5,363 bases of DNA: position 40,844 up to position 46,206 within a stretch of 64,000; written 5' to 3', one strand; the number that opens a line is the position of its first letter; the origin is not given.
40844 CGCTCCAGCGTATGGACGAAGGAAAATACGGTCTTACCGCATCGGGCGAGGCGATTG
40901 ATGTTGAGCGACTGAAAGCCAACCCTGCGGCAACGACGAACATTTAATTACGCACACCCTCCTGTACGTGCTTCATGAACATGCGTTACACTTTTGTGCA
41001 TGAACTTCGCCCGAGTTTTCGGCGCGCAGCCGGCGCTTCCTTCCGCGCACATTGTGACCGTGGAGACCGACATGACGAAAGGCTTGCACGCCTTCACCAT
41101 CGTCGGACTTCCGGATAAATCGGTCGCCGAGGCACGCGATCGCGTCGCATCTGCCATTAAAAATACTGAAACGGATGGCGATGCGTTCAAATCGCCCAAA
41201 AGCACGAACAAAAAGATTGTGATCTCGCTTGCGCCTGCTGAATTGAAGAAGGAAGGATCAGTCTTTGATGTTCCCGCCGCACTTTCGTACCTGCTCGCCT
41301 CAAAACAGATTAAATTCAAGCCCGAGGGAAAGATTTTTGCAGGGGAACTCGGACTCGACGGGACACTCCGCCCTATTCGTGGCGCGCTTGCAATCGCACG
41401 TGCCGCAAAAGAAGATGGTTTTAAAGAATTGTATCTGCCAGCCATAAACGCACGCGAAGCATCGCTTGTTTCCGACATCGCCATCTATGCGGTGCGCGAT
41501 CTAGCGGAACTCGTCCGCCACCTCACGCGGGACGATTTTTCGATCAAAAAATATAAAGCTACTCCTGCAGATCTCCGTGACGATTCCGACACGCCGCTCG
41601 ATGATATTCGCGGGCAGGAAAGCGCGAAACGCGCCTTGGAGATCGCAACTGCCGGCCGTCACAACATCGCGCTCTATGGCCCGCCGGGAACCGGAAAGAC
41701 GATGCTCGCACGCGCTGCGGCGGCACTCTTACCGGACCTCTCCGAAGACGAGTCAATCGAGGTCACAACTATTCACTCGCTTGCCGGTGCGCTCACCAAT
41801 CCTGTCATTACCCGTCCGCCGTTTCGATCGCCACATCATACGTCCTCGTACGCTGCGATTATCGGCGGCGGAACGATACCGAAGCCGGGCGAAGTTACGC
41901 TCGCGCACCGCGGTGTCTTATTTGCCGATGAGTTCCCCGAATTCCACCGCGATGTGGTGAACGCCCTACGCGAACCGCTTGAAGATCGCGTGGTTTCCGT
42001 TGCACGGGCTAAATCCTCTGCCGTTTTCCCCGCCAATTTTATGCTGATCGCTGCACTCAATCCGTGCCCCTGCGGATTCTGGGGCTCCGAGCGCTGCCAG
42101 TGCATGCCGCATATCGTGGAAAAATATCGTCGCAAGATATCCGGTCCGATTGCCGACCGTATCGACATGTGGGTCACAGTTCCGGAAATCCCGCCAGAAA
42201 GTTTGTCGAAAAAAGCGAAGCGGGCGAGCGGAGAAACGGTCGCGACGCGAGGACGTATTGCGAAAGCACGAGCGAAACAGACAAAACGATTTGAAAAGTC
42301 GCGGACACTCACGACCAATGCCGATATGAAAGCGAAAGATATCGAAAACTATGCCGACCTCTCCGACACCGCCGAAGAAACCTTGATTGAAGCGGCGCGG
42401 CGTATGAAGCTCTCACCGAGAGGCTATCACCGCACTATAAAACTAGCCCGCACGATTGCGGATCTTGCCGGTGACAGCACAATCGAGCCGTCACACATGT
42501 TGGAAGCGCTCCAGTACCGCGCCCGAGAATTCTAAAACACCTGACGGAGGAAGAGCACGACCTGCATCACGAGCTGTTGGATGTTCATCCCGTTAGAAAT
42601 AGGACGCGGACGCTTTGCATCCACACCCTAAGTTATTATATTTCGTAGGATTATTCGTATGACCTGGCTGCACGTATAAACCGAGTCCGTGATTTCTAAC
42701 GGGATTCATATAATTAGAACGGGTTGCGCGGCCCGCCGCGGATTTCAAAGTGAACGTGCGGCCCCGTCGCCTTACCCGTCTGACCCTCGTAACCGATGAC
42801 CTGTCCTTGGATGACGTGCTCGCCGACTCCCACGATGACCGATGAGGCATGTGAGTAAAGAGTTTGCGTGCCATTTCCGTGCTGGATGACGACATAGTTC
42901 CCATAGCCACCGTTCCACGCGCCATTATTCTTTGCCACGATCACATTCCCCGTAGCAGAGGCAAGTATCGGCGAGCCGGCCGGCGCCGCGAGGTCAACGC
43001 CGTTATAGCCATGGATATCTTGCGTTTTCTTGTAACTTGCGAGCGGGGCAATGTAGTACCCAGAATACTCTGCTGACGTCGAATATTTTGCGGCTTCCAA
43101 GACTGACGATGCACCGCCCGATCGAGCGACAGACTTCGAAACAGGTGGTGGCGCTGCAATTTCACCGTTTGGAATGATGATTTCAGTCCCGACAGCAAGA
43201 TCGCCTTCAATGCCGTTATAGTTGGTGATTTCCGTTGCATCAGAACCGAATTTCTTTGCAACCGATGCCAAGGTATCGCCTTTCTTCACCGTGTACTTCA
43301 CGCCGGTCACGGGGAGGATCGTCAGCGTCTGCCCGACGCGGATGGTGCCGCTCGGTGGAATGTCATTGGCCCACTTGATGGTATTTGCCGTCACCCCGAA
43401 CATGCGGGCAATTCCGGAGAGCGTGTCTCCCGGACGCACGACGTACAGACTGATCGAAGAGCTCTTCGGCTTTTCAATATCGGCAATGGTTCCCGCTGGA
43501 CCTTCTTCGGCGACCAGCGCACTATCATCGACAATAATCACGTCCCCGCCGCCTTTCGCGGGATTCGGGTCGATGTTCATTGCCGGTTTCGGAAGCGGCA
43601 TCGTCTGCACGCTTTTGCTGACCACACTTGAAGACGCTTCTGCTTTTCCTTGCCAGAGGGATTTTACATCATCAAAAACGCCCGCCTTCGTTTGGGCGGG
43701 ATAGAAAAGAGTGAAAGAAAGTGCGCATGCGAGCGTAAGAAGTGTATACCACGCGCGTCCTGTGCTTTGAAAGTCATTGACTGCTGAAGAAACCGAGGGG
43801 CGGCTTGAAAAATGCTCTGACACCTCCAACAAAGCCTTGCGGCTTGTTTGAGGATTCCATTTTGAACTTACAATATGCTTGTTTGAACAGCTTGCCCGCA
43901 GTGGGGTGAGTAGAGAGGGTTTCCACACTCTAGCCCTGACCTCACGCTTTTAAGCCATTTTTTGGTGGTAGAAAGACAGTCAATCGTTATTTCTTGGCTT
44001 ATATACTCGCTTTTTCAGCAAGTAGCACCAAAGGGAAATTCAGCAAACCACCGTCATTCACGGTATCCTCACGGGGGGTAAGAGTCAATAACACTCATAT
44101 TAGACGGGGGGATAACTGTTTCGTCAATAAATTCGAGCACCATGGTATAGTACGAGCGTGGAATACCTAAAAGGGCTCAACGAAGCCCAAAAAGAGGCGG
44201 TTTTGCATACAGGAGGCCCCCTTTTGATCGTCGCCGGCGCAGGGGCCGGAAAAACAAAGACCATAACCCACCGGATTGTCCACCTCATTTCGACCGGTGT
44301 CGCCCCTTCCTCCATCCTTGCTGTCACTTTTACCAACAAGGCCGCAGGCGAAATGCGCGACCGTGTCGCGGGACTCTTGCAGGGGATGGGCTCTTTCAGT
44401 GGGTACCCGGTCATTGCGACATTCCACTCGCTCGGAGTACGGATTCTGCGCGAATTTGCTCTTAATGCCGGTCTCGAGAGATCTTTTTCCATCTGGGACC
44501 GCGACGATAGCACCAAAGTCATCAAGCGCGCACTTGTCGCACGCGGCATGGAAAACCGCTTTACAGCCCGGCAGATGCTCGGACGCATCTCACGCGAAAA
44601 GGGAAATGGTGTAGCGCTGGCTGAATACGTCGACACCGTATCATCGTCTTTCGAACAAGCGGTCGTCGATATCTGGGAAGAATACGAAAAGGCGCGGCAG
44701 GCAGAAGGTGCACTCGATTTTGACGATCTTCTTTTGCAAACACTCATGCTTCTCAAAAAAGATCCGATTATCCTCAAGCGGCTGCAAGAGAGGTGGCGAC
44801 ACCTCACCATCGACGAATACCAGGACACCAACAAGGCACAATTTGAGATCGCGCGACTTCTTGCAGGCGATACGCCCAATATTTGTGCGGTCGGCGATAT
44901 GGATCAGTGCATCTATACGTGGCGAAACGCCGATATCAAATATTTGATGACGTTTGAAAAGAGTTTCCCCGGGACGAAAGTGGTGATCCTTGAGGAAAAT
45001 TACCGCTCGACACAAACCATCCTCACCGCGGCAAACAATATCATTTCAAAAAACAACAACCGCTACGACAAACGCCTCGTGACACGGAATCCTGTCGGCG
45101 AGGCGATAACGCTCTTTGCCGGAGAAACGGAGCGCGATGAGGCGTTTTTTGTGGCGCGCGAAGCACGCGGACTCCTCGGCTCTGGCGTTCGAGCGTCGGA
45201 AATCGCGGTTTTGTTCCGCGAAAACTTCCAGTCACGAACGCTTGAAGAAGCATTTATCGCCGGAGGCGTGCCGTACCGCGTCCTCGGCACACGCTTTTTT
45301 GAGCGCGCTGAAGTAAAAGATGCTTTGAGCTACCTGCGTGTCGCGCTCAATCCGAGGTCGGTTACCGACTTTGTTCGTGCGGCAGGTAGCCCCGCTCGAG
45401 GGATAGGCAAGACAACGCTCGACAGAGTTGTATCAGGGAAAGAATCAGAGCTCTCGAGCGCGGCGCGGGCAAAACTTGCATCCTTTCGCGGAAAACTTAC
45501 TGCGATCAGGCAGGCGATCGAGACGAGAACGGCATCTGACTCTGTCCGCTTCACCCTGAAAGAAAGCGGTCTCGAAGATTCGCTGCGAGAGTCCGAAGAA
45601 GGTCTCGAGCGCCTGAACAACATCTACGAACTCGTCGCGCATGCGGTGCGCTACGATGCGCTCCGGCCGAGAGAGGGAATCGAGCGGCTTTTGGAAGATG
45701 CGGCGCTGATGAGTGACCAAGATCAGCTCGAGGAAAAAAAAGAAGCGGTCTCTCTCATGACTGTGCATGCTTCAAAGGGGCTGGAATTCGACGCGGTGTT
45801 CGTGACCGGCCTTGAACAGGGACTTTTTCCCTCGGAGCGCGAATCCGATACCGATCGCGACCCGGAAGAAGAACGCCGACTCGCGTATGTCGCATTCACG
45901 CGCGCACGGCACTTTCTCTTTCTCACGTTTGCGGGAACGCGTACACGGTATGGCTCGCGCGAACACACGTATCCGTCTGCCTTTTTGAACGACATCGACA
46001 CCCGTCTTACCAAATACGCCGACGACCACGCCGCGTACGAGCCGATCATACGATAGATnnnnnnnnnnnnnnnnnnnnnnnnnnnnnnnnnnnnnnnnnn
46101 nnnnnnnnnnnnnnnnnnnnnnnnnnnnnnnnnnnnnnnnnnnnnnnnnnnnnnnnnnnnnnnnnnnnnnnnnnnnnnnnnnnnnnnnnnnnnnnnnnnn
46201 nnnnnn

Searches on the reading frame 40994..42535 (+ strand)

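Call 13: search_protein_families(library=pfam, proteins=[window:40994-42535:+], max_evalue=0.01)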
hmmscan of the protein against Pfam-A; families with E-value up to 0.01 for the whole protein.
window:40994-42535:+ (513 aa): 10 families
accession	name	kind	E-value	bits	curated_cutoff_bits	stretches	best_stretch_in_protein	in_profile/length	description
PF01078.27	Mg_chelatase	-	2.2e-84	282.5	20.3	1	202-402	2-205/207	Magnesium chelatase, subunit ChlI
PF13541.12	ChlI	-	1.2e-35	122.5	27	1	23-152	1-121/121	Subunit ChlI of Mg-chelatase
PF13335.12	Mg_chelatase_C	-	5.6e-26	91.4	26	1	416-509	5-94/94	Magnesium chelatase, subunit ChlI C-terminal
PF07728.20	AAA_5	-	3.1e-10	40.6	22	1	225-359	2-125/139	AAA domain (dynein-related subfamily)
PF00493.29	MCM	-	4.2e-10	39.6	23.3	1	217-360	52-176/224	MCM P-loop domain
PF00004.35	AAA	-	2.8e-05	25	21.2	1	226-246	2-22/131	ATPase family associated with various cellular activities (AAA)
PF13191.12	AAA_16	-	7.7e-05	23.7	32.6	1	213-248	14-51/167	AAA ATPase domain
PF13401.12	AAA_22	-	0.00046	20.9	27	1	221-256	4-38/130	AAA domain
PF05496.18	RuvB_N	-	0.00066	19.9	27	0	202-244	6-55/159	Holliday junction DNA helicase RuvB P-loop domain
PF00158.32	Sigma54_activat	-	0.00088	19.4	20.2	1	213-356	13-142/168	Sigma-54 interaction domain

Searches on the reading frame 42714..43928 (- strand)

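Call 13: search_protein_families(library=pfam, proteins=[window:42714-43928:-], max_evalue=0.01)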
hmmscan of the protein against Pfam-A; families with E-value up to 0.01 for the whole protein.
window:42714-43928:- (404 aa): 7 families
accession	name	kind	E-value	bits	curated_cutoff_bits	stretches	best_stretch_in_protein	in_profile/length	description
PF01551.29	Peptidase_M23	-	3.4e-28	98.1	28.7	1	308-398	3-89/96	Peptidase family M23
PF01476.26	LysM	-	3.5e-26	91.3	20.9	2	162-204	1-42/43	LysM domain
PF23473.1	LysM3_LYK4_5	-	1.4e-11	44.7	29.3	2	162-191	5-34/48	LYK4/5 LysM3 domain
PF23577.1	LysM_RLK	-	1.3e-05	25.6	27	0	212-239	3-30/44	LysM domain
PF23446.1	LysM1_NFP_LYK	-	1.4e-05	26.3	36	0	168-207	16-55/60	NFP/LYK LysM1 domain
PF23462.1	LysM3_NFP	-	2.5e-05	25.1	28.1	0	215-253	8-47/48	NFP LysM3 domain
PF22310.2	NMB0315_dom_I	-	0.005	17.6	27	0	213-237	7-31/83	NMB0315-like, domain I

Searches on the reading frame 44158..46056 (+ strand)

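Call 12: search_protein_families(library=pfam, proteins=[window:44158-46056:+], max_evalue=0.01)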
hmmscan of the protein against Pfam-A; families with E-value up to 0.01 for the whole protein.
window:44158-46056:+ (632 aa): 7 families
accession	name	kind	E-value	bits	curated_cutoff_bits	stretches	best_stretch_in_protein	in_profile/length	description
PF00580.27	UvrD-helicase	-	2.5e-80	270.5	23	1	7-271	1-271/271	UvrD/REP helicase N-terminal domain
PF13361.12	UvrD_C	-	4.1e-66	224.2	25.6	1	277-592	2-348/350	UvrD-like helicase C-terminal domain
PF13245.12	AAA_19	-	4e-21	76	25.1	1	11-254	1-132/134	AAA domain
PF13538.12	UvrD_C_2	-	6.9e-10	39.1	27.4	1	533-589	4-51/52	UvrD-like helicase C-terminal domain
PF01443.25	Viral_helicase1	-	4.8e-05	23.7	21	0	524-585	170-222/228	Viral superfamily 1 RNA helicase core domain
PF13604.12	AAA_30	-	0.0017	18.6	27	0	7-70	2-66/191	AAA domain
PF13086.12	AAA_11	-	0.0056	16.9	27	0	7-75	2-76/257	AAA domain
